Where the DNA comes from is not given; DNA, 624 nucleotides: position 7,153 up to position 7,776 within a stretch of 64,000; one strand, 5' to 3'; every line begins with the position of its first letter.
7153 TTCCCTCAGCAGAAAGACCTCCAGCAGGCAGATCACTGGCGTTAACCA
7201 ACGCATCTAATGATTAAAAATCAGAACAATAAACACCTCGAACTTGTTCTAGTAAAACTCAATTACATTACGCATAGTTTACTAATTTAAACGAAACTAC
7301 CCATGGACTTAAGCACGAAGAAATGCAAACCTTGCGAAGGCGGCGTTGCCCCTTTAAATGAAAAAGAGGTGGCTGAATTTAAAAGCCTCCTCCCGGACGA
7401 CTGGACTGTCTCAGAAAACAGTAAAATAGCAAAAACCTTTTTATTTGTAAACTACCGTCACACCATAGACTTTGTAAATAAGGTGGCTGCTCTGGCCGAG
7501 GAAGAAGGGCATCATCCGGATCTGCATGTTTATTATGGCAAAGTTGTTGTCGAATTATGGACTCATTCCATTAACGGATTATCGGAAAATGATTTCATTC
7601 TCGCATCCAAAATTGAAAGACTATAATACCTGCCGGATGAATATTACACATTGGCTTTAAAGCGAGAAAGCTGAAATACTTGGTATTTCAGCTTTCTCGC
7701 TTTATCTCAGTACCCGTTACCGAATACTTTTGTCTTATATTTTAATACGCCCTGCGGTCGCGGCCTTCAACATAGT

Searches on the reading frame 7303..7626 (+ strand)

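Call 3: search_protein_families(library=pfam, proteins=[window:7303-7626:+], max_evalue=1)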
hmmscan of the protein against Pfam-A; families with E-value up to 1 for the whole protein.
window:7303-7626:+ (107 aa): 2 families
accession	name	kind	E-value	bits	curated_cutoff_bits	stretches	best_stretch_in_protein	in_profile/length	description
PF01329.24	Pterin_4a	-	2.9e-30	104.7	26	1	17-107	2-91/91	Pterin 4 alpha carbinolamine dehydratase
PF19361.4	DUF5937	-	0.14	11.7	27.1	1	63-104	31-71/267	Family of unknown function (DUF5937)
